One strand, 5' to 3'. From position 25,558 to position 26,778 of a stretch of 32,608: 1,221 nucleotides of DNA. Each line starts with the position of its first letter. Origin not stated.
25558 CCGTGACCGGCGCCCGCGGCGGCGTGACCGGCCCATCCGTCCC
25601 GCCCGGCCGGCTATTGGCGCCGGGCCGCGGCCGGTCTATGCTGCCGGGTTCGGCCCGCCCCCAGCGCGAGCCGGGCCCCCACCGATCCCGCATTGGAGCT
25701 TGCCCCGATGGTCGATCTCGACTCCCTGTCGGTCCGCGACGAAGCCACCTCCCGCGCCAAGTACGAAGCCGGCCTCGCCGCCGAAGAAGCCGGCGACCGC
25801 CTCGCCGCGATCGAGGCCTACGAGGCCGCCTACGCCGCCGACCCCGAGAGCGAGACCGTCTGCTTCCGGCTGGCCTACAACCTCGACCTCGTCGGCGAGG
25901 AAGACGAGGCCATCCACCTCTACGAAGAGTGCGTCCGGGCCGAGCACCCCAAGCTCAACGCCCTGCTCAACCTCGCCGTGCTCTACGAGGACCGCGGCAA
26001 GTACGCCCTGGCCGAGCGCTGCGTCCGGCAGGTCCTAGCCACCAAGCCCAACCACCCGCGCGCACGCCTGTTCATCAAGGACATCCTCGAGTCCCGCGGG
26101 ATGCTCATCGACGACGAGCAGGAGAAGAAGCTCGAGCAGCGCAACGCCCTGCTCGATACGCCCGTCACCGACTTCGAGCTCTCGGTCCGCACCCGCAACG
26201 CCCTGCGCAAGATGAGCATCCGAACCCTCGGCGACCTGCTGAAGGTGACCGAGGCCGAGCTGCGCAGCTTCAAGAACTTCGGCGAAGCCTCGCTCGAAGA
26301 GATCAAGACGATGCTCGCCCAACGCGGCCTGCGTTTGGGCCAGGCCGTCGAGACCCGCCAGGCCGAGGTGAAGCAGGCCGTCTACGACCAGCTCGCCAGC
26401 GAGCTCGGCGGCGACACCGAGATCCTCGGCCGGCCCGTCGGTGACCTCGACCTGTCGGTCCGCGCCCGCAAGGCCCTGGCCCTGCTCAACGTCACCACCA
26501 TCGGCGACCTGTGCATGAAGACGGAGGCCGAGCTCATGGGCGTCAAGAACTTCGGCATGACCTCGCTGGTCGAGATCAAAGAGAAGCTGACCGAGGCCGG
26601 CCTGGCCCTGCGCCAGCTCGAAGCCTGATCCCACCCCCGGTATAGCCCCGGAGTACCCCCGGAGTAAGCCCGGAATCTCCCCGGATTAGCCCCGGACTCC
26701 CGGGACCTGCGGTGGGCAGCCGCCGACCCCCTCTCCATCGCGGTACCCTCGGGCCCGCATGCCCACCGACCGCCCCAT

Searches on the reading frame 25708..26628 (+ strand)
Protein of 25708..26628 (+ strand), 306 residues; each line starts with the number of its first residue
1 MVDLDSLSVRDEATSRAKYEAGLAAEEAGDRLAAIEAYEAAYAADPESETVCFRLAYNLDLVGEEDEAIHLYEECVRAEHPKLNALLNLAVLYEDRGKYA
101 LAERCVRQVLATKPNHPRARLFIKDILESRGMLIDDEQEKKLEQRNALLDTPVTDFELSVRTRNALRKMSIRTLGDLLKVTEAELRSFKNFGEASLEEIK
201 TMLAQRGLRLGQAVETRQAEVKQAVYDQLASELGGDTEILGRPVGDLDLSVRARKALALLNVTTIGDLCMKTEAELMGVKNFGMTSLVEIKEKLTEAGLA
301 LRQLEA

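Call 10: search_protein_families(library=pfam, proteins=[window:25708-26625:+], max_evalue=0.01)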
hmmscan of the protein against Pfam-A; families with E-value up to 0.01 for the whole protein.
window:25708-26625:+ (306 aa): 17 families
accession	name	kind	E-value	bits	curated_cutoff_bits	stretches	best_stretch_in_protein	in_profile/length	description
PF03118.21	RNA_pol_A_CTD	-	9.9e-39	131.4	23.8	2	143-204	5-66/67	Bacterial RNA polymerase, alpha chain C terminal domain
PF07719.23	TPR_2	-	1.1e-09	38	27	1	85-116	3-34/34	Tetratricopeptide repeat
PF13181.12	TPR_8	-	2.7e-09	36.9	25.7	0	84-116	2-34/34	Tetratricopeptide repeat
PF14559.12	TPR_19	-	3.5e-09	37.3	25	2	65-120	7-62/68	Tetratricopeptide repeat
PF13428.12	TPR_14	-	8.9e-09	35.6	23.5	2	84-121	2-39/44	Tetratricopeptide repeat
PF13432.12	TPR_16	-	1.6e-07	32.1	32.7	1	66-116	14-64/65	Tetratricopeptide repeat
PF24575.1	TPR_Slam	-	2.5e-06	28.3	35.2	0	17-59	49-91/104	Surface lipoprotein assembly modifier, N-terminal TPR repeats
PF00515.34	TPR_1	-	3.4e-06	27.1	27.8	1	84-116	2-34/34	Tetratricopeptide repeat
PF23914.1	TPR_CcmH_CycH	-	3.6e-05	24.1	42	1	29-114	64-152/158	Cytochrome c-type biogenesis protein H TPR domain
PF13424.12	TPR_12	-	4.3e-05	24.1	30.1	1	64-112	18-74/77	Tetratricopeptide repeat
PF13374.12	TPR_10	-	4.6e-05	23.7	27.5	1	83-112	2-31/42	Tetratricopeptide repeat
PF13176.12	TPR_7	-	4.6e-05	23.6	27.9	1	85-114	1-30/36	Tetratricopeptide repeat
PF13174.12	TPR_6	-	0.00012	22.9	26.3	0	85-111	2-28/33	Tetratricopeptide repeat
PF14520.12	HHH_5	-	0.001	20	27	0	254-293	13-54/57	Helix-hairpin-helix domain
PF16918.11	PknG_TPR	-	0.0046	16.2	27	1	4-122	117-234/340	Protein kinase G tetratricopeptide repeat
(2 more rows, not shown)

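Call 18: find_encoding_contigs(protein=window:25708-26628:+, flank=10000, max_places=10)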
Protein window:25708-26628:+ (306 aa): 2 contigs read that carry it; 2 places shown.
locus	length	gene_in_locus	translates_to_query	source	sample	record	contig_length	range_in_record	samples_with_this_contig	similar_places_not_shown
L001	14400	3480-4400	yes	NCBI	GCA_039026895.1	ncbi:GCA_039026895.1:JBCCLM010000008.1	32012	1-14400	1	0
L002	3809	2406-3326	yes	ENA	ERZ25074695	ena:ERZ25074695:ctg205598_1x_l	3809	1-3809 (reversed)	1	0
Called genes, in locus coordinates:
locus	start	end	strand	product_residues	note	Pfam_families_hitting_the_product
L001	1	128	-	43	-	PF00586:AIRS (weak)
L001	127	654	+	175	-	PF02769:AIRS_C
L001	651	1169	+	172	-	PF02367:TsaE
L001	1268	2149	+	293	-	PF13489:Methyltransf_23, PF01209:Ubie_methyltran (weak), PF02353:CMAS (weak), PF05175:MTS (weak), PF13847:Methyltransf_31, PF08241:Methyltransf_11, PF08242:Methyltransf_12, PF13649:Methyltransf_25, +1 more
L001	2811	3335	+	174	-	PF08547:CIA30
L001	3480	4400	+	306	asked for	PF13432:TPR_16 (faint), PF24575:TPR_Slam (faint), PF00515:TPR_1 (faint), PF07719:TPR_2 (faint), PF13181:TPR_8 (faint), PF14559:TPR_19 (weak), PF03118:RNA_pol_A_CTD, PF03118:RNA_pol_A_CTD, +2 more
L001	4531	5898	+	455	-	PF13524:Glyco_trans_1_2 (faint), PF20706:GT4-conflict, PF00534:Glycos_transf_1, PF13692:Glyco_trans_1_4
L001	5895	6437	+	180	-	PF00293:NUDIX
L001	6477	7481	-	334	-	PF00085:Thioredoxin (faint), PF13098:Thioredoxin_2, PF13899:Thioredoxin_7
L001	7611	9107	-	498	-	-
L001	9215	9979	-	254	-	PF02517:Rce1-like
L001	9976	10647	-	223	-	PF21948:LplA-B_cat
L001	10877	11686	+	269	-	PF25084:LbH_EIF2B (faint), PF25087:GMPPB_C (faint), PF00132:Hexapep (weak), PF13720:Acetyltransf_11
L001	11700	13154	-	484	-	PF00206:Lyase_1, PF10397:ADSL_C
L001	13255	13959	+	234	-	PF04542:Sigma70_r2, PF08281:Sigma70_r4_2, PF04545:Sigma70_r4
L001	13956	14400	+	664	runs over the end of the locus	-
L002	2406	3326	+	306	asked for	PF13432:TPR_16 (faint), PF24575:TPR_Slam (faint), PF00515:TPR_1 (faint), PF07719:TPR_2 (faint), PF13181:TPR_8 (faint), PF14559:TPR_19 (weak), PF03118:RNA_pol_A_CTD, PF03118:RNA_pol_A_CTD, +2 more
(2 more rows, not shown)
